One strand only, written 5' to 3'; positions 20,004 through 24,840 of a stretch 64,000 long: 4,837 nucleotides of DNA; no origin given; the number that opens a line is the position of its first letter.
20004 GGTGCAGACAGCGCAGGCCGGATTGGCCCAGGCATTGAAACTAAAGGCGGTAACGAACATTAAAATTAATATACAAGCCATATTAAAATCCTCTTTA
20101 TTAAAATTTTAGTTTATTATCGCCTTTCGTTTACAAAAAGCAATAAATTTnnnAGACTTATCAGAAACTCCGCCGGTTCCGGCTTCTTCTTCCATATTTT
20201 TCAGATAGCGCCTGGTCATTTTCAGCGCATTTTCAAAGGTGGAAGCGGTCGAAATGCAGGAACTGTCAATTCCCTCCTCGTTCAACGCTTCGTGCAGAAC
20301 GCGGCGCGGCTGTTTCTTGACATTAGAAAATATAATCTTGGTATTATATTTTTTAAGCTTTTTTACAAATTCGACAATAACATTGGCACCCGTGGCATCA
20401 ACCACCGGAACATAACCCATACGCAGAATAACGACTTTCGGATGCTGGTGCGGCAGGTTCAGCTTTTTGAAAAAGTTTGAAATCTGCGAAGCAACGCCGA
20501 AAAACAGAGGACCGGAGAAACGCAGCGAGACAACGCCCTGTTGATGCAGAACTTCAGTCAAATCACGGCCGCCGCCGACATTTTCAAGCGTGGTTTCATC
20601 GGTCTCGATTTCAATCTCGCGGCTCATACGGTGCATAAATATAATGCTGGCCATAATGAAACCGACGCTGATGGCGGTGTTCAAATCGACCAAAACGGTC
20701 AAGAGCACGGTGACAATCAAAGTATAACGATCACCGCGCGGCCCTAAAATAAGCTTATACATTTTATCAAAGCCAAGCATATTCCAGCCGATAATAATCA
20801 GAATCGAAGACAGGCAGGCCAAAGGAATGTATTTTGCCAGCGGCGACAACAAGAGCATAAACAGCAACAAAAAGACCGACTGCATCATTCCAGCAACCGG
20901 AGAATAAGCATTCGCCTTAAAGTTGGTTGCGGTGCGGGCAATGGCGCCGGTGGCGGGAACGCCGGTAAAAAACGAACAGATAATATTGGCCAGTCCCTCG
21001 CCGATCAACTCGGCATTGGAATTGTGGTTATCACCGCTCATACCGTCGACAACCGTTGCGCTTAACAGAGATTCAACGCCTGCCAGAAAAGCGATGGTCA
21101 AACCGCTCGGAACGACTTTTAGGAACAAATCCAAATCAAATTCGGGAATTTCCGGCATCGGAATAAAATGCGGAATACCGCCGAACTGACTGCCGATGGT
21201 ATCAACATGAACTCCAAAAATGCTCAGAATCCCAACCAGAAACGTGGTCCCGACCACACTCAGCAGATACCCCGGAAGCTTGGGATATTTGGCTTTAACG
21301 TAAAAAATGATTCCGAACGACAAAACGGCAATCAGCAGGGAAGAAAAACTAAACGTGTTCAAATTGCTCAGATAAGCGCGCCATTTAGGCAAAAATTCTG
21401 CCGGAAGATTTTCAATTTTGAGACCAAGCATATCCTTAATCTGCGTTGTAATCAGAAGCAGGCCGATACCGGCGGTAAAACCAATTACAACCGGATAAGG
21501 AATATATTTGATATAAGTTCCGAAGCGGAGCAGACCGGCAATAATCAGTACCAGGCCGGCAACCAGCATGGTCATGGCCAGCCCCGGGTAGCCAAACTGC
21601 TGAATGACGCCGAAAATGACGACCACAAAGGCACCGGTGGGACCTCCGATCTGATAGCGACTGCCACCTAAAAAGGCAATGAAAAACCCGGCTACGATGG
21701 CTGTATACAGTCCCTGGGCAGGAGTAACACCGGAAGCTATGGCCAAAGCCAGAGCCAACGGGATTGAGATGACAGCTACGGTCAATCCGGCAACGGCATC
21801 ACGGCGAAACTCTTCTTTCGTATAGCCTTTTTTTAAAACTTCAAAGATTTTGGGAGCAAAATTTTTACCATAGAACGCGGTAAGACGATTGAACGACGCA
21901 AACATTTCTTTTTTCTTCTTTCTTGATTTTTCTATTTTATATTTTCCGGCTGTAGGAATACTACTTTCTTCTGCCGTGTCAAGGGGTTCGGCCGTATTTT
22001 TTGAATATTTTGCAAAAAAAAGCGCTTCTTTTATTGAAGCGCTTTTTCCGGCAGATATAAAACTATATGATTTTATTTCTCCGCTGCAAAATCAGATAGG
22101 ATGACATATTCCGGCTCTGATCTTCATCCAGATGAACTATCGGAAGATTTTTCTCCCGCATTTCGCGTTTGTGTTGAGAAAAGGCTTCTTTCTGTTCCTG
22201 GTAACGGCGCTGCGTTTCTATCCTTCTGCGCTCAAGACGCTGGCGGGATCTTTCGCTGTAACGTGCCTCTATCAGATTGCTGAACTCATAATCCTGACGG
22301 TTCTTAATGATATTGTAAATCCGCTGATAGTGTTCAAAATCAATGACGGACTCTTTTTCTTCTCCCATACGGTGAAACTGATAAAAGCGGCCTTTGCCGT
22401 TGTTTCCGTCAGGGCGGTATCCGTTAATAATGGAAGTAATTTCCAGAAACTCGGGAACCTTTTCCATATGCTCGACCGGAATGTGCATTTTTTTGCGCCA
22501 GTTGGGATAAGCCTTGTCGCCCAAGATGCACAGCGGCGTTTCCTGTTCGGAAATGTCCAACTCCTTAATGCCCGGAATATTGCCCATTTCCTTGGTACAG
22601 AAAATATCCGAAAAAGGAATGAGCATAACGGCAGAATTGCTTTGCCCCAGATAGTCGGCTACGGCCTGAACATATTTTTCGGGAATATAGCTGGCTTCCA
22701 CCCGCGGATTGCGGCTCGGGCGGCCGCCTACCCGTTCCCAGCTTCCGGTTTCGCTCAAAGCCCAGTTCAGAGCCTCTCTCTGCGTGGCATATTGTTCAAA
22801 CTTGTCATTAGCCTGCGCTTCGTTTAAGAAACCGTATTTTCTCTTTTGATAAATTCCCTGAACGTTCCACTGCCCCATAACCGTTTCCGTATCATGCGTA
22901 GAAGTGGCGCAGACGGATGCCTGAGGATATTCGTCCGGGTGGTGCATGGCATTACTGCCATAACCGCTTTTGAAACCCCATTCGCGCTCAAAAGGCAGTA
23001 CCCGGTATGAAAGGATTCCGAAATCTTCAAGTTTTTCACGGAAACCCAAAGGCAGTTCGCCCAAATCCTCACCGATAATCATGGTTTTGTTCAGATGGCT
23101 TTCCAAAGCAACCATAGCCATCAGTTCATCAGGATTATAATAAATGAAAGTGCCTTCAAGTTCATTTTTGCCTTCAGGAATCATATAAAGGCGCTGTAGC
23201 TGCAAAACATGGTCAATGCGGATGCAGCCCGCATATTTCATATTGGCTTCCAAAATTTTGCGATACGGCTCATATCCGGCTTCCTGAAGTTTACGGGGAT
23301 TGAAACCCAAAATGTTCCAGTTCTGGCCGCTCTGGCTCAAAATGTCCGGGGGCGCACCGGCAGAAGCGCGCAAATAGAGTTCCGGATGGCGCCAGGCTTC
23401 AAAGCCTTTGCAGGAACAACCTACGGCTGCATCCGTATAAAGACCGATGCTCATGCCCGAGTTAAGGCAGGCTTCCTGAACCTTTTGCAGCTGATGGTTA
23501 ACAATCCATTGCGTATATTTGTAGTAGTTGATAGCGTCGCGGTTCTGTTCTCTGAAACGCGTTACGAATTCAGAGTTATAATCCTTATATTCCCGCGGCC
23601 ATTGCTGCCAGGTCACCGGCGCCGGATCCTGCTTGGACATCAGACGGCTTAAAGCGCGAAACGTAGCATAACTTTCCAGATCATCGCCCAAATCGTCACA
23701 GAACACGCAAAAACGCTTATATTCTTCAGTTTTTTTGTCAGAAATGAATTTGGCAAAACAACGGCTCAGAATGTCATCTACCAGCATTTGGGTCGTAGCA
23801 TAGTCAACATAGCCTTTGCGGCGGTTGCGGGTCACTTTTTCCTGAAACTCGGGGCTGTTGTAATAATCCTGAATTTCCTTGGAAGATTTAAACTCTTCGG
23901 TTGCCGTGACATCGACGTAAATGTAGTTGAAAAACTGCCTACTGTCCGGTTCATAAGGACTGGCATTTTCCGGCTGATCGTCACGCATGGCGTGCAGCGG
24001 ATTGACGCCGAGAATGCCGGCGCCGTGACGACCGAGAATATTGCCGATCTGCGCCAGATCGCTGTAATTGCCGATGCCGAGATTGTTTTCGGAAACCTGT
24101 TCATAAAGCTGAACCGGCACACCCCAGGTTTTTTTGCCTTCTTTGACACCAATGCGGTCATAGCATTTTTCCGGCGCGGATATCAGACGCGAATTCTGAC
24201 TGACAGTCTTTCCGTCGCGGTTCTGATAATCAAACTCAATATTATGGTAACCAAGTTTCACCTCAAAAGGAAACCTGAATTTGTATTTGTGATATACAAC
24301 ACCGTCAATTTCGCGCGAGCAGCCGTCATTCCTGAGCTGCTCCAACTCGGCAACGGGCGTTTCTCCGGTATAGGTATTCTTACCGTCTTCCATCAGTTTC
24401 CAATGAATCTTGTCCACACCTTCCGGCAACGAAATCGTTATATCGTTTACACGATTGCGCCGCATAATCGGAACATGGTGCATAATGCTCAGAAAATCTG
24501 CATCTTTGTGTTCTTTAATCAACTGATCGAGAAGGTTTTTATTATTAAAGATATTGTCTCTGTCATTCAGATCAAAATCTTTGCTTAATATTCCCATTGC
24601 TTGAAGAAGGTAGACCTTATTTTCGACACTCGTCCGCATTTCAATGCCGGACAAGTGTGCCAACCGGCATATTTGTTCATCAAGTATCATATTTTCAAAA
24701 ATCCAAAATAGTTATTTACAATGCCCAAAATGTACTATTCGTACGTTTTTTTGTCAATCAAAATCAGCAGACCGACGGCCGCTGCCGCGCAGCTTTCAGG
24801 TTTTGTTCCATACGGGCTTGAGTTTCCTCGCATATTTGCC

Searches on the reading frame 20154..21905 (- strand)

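Call 24: search_protein_families(library=ncbifam, proteins=[window:20154-21905:-], max_evalue=1e-20)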
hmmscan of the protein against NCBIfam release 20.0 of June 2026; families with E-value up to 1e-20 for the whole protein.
window:20154-21905:- (584 aa): 3 families
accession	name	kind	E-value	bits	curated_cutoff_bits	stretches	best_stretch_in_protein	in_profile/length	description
NF008660.1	PRK11660.1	equivalog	2.2e-142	475.3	614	1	22-544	18-547/572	C4-dicarboxylic acid transporter DauA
TIGR00815.1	sulP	subfamily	4.7e-102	342.3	380.45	1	25-547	6-554/565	sulfate permease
NF050096.1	BicarbTportBicA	equivalog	7.9e-72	242.5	880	1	32-537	11-518/547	bicarbonate transporter BicA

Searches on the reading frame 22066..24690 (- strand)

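Call 24: search_protein_families(library=ncbifam, proteins=[window:22066-24690:-], max_evalue=1e-20)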
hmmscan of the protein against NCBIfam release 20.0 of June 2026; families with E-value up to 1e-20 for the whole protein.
window:22066-24690:- (875 aa): 8 families
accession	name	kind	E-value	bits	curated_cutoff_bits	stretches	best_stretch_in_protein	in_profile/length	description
NF011077.0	PRK14507.1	equivalog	6.5e-160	534.3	2148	1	15-761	26-723/1693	malto-oligosyltrehalose synthase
NF008274.0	PRK11052.1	equivalog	3.4e-150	501.9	806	1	50-748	34-678/695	4-alpha-glucanotransferase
TIGR00217.1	malQ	equivalog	3e-104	350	205.65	1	164-708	19-554/587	4-alpha-glucanotransferase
NF011082.0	PRK14510.1-1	equivalog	3.1e-91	306.5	2511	1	168-742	852-1391/1410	bifunctional glycogen debranching protein GlgX/4-alpha-glucanotransferase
NF011081.0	PRK14508.1-4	equivalog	1.5e-66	224.9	556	1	184-642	20-455/529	4-alpha-glucanotransferase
NF011080.0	PRK14508.1-3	subfamily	1.1e-41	143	477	1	243-617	56-414/496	4-alpha-glucanotransferase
NF011079.0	PRK14508.1-2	subfamily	1.5e-35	122.7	555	1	218-620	40-424/506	4-alpha-glucanotransferase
NF011078.0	PRK14508.1-1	subfamily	1.9e-24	86.3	776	1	285-613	89-408/503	4-alpha-glucanotransferase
